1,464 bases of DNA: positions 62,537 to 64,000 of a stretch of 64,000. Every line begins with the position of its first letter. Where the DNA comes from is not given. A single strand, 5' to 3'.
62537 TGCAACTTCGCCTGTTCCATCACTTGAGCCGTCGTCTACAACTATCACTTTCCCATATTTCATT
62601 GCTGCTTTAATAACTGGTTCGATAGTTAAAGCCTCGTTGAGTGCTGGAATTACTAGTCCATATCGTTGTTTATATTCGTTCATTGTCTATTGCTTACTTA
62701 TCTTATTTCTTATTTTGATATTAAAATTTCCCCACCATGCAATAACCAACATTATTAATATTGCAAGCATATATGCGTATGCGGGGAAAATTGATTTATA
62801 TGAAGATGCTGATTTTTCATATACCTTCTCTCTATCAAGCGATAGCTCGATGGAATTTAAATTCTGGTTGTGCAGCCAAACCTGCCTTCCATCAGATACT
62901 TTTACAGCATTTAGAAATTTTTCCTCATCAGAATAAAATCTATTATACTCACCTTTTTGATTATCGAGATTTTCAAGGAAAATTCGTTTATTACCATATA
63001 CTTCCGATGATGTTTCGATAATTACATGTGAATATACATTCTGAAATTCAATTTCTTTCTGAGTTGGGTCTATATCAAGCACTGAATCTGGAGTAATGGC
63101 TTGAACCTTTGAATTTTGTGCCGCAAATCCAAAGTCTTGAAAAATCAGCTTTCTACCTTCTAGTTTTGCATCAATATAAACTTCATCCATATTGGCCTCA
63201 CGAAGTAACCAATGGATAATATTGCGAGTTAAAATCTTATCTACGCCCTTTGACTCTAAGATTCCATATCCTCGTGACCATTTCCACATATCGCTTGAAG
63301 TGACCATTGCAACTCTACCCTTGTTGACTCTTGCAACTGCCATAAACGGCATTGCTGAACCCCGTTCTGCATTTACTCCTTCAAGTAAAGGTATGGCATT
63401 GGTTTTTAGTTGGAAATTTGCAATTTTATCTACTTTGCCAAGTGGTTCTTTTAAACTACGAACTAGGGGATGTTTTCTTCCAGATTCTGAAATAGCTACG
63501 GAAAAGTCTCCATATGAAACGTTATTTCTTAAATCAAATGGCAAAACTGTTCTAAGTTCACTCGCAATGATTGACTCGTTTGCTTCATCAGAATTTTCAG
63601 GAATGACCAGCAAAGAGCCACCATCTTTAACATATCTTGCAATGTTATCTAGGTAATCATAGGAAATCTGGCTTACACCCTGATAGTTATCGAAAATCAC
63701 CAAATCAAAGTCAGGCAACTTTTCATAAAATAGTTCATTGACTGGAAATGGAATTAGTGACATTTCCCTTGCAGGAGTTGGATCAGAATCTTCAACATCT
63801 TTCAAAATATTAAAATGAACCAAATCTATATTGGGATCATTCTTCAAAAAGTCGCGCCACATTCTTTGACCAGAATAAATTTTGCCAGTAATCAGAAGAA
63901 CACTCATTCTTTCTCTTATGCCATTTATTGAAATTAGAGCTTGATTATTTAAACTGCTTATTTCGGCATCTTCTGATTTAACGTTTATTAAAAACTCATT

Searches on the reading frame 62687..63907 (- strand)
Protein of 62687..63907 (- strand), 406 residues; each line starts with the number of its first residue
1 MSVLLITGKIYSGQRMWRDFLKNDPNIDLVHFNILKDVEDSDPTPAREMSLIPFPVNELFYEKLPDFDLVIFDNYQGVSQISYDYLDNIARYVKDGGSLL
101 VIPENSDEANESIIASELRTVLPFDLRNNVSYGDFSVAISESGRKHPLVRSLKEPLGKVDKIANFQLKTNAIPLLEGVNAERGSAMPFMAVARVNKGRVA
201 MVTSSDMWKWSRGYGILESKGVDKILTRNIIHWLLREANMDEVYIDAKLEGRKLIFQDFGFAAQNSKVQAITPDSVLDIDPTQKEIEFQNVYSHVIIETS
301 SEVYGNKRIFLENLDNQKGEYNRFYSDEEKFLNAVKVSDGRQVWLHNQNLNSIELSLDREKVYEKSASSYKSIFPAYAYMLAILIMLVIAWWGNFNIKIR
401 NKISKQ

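Call 80: search_protein_families(library=pfam, proteins=[window:62687-63907:-], max_evalue=0.01)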
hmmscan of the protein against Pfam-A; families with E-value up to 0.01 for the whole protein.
window:62687-63907:- (406 aa): 1 family
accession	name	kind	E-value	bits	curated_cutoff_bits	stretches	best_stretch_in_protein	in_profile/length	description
PF07090.17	GATase1_like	-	0.0081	16.2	27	0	79-234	90-245/247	Putative glutamine amidotransferase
